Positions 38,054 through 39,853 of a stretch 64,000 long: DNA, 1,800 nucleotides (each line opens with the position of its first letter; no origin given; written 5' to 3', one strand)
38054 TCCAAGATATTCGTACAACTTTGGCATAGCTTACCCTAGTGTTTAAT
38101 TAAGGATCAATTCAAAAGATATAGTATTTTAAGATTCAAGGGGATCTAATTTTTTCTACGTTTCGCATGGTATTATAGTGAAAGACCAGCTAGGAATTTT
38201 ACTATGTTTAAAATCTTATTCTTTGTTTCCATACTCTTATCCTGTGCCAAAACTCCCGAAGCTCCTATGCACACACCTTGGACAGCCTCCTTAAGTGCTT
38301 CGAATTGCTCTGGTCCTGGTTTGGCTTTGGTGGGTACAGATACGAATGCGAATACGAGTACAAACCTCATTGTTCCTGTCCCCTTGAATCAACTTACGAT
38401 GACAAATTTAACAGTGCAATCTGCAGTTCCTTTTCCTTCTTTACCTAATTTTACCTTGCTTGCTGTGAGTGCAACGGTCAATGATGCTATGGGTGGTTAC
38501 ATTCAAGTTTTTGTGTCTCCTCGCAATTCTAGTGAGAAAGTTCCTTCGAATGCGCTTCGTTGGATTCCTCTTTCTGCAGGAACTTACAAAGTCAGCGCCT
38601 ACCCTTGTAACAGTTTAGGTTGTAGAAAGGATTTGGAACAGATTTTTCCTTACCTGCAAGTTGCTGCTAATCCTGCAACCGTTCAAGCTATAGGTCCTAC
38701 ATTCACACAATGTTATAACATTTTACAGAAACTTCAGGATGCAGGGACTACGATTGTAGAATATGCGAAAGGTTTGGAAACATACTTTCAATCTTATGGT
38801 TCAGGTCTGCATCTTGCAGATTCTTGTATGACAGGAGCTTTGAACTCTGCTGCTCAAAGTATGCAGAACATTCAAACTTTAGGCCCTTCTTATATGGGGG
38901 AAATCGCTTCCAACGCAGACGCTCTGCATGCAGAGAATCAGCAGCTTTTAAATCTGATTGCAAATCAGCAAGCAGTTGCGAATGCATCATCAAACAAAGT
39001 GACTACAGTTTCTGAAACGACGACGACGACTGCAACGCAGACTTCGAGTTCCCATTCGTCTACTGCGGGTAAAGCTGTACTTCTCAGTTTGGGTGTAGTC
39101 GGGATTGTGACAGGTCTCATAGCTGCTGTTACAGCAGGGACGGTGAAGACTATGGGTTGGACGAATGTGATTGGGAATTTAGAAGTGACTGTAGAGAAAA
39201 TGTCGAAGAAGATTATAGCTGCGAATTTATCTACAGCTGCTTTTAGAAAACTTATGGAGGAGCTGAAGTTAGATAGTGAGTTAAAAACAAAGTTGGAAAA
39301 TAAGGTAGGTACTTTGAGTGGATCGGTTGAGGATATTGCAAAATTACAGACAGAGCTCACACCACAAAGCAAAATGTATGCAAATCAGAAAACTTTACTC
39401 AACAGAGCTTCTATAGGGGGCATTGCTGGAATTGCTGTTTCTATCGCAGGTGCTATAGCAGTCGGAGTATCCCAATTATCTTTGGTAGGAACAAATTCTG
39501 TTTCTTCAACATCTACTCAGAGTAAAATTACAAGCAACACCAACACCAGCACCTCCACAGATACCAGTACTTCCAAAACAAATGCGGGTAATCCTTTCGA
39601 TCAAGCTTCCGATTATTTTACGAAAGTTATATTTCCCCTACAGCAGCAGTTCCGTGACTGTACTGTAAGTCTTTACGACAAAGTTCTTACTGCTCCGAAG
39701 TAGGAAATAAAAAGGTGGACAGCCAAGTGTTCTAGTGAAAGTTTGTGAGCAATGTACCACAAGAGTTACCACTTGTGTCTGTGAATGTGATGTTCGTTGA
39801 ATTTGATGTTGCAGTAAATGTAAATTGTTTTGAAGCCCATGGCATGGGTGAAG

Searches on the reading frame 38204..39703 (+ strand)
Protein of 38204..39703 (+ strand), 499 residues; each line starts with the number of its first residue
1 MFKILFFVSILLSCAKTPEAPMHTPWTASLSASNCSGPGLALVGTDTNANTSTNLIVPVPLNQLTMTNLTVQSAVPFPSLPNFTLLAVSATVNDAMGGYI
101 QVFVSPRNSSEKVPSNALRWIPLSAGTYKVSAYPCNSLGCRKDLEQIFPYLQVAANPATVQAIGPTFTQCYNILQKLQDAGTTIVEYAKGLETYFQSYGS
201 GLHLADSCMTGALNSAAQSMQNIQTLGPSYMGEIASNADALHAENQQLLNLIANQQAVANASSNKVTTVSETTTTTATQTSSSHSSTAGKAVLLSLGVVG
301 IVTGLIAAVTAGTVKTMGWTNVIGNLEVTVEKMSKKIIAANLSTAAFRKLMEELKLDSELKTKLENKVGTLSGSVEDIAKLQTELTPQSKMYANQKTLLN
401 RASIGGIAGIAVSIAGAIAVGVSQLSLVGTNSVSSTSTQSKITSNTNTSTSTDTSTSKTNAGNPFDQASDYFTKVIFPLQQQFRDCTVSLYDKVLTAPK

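Call 6: search_protein_families(library=pfam, proteins=[window:38204-39703:+], max_evalue=1)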
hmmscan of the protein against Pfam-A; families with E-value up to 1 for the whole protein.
window:38204-39703:+ (499 aa): 1 family
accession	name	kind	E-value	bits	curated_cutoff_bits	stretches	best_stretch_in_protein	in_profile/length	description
PF13767.11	DUF4168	-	0.26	12.8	25.8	0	330-363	60-94/95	Domain of unknown function (DUF4168)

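Call 91: search_protein_families(library=ncbifam, proteins=[window:38204-39703:+], max_evalue=1)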
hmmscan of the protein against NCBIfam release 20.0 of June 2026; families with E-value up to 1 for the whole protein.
window:38204-39703:+ (499 aa): 1 family
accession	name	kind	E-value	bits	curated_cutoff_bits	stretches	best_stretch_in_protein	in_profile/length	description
NF050010.1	Zn_HExGHH_YpfJ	equivalog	0.12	11.9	250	1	399-493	20-114/285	KPN_02809 family neutral zinc metallopeptidase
